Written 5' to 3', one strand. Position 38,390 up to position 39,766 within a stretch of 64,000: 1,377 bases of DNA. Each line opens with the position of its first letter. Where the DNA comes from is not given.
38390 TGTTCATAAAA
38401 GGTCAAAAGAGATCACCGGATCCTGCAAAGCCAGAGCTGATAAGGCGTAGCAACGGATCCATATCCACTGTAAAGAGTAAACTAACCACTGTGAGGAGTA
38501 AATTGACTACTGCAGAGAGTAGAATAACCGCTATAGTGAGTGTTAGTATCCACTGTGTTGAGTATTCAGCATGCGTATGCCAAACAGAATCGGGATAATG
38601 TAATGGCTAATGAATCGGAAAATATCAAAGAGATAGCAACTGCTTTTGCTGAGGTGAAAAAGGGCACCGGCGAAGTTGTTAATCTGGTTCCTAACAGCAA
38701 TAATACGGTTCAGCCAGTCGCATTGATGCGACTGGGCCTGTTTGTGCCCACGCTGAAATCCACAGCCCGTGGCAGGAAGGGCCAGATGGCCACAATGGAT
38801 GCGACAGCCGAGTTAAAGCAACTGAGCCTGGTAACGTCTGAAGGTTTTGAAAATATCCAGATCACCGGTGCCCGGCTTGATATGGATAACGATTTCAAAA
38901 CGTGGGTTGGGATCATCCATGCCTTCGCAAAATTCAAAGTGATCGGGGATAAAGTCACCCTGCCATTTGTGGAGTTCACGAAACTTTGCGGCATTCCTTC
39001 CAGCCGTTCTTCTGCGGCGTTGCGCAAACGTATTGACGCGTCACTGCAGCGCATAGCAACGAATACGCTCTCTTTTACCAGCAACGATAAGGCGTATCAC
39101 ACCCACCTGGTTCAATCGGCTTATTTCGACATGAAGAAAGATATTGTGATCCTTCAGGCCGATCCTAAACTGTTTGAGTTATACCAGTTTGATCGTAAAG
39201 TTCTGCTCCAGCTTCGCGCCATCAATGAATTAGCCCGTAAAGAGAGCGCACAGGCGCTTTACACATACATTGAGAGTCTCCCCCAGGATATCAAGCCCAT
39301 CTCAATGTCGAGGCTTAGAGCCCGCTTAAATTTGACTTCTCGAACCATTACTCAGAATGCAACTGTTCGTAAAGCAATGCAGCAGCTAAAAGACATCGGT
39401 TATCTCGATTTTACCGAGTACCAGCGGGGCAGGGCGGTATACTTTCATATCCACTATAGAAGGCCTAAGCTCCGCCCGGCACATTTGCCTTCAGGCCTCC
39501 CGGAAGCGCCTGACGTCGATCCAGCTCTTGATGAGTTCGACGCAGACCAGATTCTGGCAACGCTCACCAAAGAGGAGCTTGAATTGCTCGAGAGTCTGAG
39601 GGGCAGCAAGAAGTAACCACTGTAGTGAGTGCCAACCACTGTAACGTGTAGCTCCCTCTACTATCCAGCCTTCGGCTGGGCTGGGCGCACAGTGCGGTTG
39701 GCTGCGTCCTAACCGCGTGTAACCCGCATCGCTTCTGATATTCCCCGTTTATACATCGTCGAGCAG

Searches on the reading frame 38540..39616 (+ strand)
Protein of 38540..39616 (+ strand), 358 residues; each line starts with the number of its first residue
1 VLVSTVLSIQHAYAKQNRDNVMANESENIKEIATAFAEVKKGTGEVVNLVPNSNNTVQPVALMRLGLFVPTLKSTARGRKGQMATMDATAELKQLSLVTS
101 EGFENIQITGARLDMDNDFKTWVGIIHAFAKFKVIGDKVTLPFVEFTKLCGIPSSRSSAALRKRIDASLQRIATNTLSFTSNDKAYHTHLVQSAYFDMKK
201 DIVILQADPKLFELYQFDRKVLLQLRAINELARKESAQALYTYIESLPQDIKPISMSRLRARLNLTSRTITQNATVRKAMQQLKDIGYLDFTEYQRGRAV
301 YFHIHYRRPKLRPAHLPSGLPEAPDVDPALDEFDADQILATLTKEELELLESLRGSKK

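Call 23: search_protein_families(library=pfam, proteins=[window:38540-39616:+], max_evalue=0.001)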
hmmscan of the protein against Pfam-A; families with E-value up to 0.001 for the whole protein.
window:38540-39616:+ (358 aa): 1 family
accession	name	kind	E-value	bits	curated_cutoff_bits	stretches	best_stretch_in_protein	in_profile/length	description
PF01051.27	Rep3_N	-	9.8e-10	39.4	22.4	1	137-244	38-140/141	Initiator Replication protein, WH1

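Call 24: find_encoding_contigs(protein=window:38540-39616:+, flank=3000, max_places=5)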
Protein window:38540-39616:+ (358 aa): no gene with exactly this product is on record in the collection.

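Call 44: find_homologous_proteins(query=window:38540-39613:+, max_evalue=1e-20)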
Query window:38540-39613:+ (358 aa): 527 proteins with E <= 1e-20 among 4164 candidates; the best 120 are listed.
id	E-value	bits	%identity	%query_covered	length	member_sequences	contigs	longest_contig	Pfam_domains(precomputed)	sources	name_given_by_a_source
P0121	6.4e-216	734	100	94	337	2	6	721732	PF01051.28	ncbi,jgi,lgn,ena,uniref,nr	ncbi:RepFIB replication protein A [Cedecea neteri]|jgi:hypothetical protein|uniref:RepB family plasm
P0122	1.0e-190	651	88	94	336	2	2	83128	PF01051.28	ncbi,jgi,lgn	ncbi:MAG TPA: RepB family plasmid replication initiator protein [Buttiauxella sp.]|jgi:hypothetical 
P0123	2.1e-188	643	88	94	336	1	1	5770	PF01051.28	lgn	-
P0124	2.9e-188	643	88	94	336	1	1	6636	PF01051.28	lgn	-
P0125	1.1e-187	641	88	94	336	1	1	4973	PF01051.28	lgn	-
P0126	3.1e-187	640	87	94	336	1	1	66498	PF01051.28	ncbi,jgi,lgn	ncbi:MAG TPA: RepB family plasmid replication initiator protein [Buttiauxella sp.]|jgi:hypothetical 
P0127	7.7e-187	638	87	94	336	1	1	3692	PF01051.28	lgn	-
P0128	2.1e-185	634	85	94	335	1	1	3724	PF01051.28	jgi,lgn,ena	-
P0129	2.6e-183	627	85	94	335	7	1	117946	PF01051.28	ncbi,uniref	ncbi:RepB family plasmid replication initiator protein [Buttiauxella agrestis]|uniref:RepB family pl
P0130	2.0e-182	624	84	94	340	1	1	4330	PF01051.28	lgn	-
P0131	1.5e-170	585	79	94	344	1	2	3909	PF01051.28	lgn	-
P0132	3.3e-170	584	82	91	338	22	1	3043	PF01051.28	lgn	-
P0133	7.0e-169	579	80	91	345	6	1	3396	PF01051.28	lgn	-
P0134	2.4e-154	532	72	94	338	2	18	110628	PF01051.28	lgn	-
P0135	1.7e-152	525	72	94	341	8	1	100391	PF01051.28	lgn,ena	-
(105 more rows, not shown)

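Call 46: find_encoding_contigs(protein=P0121, flank=10000, max_places=8)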
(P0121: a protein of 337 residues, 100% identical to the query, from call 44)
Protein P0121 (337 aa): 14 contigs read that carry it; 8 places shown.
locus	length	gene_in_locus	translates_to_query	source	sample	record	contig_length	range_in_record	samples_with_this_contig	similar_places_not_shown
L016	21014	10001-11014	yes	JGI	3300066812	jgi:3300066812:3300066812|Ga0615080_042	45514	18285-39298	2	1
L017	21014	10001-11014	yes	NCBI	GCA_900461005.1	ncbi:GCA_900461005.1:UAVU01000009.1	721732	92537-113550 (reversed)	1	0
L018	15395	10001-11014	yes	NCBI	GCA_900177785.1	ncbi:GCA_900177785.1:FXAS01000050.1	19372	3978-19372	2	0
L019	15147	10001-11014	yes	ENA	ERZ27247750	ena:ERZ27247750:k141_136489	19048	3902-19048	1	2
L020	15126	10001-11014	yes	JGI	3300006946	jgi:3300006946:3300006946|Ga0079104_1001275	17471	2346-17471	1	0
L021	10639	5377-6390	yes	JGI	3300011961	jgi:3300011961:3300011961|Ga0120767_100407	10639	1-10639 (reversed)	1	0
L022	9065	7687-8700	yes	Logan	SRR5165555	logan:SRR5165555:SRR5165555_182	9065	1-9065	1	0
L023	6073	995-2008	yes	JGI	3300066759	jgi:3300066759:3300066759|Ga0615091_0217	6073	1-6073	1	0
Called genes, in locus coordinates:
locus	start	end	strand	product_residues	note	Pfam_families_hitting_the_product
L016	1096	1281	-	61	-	-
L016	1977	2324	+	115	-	-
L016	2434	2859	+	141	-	PF01548:DEDD_Tnp_IS110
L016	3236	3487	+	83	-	-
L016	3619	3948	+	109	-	-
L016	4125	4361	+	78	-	-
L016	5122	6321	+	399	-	PF18607:HTH_54, PF01656:CbiA, PF09140:MipZ (faint), PF13614:AAA_31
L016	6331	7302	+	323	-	PF08775:ParB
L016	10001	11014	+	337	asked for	PF01051:Rep3_N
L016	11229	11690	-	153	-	-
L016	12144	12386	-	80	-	-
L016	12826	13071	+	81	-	-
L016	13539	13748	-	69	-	-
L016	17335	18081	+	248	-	PF00486:Trans_reg_C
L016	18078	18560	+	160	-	PF15941:FidL_like (weak)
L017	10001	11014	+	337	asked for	PF01051:Rep3_N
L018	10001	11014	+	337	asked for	PF01051:Rep3_N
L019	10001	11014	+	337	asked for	PF01051:Rep3_N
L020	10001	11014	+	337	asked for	PF01051:Rep3_N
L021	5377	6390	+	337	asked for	PF01051:Rep3_N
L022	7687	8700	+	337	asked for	PF01051:Rep3_N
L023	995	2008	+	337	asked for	PF01051:Rep3_N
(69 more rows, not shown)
